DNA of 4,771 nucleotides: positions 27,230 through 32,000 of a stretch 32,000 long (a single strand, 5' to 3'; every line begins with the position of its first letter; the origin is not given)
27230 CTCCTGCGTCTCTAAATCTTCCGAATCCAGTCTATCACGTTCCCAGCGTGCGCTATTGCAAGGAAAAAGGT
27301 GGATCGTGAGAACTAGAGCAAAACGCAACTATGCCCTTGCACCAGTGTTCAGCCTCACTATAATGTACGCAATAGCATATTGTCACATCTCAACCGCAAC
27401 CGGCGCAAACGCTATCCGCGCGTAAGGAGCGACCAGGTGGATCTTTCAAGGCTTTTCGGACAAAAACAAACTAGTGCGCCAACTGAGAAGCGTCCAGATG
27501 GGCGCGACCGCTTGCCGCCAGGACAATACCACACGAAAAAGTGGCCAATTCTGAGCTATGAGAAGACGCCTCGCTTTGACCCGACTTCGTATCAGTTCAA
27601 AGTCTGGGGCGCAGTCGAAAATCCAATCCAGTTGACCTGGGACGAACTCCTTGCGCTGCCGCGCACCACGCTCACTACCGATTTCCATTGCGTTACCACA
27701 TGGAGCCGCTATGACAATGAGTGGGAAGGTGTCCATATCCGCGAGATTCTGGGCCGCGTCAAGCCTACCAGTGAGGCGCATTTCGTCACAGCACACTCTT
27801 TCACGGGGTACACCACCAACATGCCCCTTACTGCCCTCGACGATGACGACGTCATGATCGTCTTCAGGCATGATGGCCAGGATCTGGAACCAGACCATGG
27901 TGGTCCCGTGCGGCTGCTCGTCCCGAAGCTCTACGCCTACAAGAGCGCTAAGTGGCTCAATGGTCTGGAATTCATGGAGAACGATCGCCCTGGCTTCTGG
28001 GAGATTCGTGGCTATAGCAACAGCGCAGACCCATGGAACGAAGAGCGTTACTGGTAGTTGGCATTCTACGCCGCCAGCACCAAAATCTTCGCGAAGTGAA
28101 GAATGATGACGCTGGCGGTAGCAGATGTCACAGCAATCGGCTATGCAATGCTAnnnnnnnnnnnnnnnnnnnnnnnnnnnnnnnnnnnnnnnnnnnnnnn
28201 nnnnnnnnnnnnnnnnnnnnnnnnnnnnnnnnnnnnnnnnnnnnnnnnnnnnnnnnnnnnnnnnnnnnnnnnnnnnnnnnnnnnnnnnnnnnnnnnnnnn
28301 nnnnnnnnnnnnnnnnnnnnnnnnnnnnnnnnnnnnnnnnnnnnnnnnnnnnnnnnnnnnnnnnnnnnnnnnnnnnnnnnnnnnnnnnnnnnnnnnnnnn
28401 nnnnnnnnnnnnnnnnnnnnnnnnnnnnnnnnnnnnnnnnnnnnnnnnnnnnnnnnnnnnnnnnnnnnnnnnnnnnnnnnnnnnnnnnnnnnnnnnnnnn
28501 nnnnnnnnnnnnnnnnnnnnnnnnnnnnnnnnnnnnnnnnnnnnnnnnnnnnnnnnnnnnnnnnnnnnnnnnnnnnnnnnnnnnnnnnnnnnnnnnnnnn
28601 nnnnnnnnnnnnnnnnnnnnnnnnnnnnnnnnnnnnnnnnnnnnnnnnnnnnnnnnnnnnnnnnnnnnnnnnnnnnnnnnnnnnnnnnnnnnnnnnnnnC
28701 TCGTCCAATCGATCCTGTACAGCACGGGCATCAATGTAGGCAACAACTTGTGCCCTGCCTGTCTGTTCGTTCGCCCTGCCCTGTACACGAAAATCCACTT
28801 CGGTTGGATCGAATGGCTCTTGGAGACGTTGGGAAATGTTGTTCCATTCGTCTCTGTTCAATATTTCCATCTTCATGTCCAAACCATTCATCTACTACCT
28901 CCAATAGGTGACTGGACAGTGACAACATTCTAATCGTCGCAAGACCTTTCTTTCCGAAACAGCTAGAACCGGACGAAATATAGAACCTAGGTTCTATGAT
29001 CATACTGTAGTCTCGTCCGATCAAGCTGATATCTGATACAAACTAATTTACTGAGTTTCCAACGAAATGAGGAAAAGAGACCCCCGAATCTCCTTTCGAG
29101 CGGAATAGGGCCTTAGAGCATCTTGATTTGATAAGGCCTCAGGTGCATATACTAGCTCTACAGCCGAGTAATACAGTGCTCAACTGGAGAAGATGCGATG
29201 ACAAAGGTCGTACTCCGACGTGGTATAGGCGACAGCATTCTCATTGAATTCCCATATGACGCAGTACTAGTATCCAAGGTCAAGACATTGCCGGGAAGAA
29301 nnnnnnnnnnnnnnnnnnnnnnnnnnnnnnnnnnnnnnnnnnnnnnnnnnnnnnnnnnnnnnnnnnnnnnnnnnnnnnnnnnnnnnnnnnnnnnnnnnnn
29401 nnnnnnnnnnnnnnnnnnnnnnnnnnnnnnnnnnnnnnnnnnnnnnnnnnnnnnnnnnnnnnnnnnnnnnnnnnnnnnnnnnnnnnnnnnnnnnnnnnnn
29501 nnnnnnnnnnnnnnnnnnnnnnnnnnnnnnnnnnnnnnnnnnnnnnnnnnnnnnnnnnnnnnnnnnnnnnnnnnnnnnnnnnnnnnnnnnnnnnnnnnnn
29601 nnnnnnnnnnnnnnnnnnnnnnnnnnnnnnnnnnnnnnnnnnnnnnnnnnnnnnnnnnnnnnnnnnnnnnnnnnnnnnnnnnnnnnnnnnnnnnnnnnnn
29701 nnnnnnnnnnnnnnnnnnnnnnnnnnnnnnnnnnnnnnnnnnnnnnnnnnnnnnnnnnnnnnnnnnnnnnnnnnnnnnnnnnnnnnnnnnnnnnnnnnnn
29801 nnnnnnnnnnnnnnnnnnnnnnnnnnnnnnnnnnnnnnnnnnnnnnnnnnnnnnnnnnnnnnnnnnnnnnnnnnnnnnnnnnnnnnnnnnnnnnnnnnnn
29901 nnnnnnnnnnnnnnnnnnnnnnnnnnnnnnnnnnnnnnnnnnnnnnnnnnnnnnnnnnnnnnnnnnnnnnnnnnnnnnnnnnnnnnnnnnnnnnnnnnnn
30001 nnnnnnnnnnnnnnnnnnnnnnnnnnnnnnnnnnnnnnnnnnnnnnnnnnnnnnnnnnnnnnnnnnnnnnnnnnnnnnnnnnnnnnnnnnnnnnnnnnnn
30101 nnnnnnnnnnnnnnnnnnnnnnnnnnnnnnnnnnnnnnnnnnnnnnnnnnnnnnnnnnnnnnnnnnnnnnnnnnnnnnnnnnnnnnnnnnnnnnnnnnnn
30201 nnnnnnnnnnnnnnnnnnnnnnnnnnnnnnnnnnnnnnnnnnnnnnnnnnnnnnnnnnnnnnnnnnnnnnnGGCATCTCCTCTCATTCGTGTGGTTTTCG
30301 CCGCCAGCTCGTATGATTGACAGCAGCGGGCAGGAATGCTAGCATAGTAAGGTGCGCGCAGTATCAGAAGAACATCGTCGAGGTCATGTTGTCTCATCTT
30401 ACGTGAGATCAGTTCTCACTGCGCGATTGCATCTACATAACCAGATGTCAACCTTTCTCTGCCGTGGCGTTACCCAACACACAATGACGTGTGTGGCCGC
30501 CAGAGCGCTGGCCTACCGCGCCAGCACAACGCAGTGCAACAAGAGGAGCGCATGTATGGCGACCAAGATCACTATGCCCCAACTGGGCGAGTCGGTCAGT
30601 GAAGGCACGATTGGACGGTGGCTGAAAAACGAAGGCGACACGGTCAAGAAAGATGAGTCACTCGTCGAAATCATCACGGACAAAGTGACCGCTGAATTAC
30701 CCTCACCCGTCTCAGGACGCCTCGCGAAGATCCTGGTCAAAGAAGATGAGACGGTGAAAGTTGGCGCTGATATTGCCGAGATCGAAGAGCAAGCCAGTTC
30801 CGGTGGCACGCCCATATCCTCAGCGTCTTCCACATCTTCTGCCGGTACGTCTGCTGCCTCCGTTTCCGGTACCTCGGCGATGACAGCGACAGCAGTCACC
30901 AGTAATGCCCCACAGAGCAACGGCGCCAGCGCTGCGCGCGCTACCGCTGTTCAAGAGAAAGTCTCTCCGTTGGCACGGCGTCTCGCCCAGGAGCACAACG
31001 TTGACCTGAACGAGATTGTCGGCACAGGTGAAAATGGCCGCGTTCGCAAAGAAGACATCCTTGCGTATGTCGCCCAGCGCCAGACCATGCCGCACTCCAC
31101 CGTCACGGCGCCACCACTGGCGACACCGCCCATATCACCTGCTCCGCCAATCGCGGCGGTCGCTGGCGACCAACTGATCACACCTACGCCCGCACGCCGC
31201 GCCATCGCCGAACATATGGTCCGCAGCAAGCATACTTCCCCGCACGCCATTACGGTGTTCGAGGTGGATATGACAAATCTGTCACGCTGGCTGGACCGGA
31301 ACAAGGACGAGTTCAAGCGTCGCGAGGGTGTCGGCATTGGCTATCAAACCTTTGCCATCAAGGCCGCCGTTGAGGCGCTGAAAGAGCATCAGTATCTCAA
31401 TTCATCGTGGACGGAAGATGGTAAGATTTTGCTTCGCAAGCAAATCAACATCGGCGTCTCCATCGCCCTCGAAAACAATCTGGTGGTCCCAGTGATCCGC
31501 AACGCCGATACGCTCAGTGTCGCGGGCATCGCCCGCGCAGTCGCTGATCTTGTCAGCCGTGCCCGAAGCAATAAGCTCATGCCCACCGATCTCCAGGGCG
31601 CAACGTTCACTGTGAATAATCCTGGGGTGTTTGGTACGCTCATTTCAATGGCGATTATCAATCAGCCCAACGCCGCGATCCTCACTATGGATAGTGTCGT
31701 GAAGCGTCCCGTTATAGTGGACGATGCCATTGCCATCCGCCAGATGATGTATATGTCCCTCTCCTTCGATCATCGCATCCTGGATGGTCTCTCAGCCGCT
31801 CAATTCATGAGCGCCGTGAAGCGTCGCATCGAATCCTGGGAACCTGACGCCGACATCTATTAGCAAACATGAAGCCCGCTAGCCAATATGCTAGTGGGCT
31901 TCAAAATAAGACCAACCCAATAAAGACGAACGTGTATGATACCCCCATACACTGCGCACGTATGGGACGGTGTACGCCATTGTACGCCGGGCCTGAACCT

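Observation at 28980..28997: Perfect LexA-type palindrome between the Rad52-like and TIR genes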

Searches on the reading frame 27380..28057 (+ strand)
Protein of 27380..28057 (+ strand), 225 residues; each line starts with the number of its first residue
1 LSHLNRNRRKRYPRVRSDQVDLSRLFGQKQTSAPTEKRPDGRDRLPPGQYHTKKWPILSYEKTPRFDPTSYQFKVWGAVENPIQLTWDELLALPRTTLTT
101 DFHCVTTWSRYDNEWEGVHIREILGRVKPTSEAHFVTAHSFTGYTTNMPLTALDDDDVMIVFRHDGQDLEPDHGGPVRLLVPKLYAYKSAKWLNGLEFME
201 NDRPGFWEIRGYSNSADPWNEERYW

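Call 4: search_protein_families(library=pfam, proteins=[window:27380-28057:+], max_evalue=0.01)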
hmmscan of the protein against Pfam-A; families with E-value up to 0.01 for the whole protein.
window:27380-28057:+ (225 aa): 1 family
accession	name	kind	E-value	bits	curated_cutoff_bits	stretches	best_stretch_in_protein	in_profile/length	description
PF00174.25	Oxidored_molyb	-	2e-41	141.9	24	1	62-207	3-169/169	Oxidoreductase molybdopterin binding domain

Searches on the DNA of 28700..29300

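Call 17: search_rna_families(source=window, start=28700, end=29300, threshold=evalue, max_evalue=1)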
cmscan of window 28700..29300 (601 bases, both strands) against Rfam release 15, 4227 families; matches with E-value up to 1: 2.
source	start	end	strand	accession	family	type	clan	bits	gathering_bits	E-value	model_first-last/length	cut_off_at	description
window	28881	28916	-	RF03464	mir-465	Gene; miRNA;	CL00136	18.4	65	0.65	1-79/79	no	mir-465 microRNA precursor family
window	28884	28915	-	RF03241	mir-1789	Gene; miRNA;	-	17.3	88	0.93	1-63/63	no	mir-1789 microRNA precursor family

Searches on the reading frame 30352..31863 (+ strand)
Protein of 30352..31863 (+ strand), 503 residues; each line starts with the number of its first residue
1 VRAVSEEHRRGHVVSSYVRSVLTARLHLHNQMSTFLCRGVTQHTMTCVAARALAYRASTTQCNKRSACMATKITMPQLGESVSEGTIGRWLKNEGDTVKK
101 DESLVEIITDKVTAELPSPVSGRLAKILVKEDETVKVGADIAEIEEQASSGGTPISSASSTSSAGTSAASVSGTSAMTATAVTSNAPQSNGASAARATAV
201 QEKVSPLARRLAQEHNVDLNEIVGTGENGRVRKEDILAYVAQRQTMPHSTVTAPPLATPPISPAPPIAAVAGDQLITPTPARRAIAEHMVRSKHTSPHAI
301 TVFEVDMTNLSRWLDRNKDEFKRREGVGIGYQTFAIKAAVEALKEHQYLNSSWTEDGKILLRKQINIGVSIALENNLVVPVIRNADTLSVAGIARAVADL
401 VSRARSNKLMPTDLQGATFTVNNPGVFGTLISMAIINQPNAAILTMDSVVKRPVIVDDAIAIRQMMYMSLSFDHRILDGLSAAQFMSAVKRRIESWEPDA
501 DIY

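Call 4: search_protein_families(library=pfam, proteins=[window:30352-31863:+], max_evalue=0.01)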
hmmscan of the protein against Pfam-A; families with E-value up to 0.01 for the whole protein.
window:30352-31863:+ (503 aa): 5 families
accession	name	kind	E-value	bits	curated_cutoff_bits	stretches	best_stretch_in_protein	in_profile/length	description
PF00198.28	2-oxoacid_dh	-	1.4e-73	247.6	23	1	278-496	9-227/232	2-oxoacid dehydrogenases acyltransferase (catalytic domain)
PF00364.28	Biotin_lipoyl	-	9.4e-21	73.9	22.1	1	72-144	2-73/73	Biotin-requiring enzyme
PF02817.22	E3_binding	-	1.2e-15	57.8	23.7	1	203-237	2-36/36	e3 binding domain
PF13533.13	Biotin_lipoyl_2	-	0.0024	18.1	29.8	0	118-138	5-25/32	Biotin-lipoyl like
PF01597.25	GCV_H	-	0.0068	16.7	22.2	0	91-126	38-73/122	Glycine cleavage H-protein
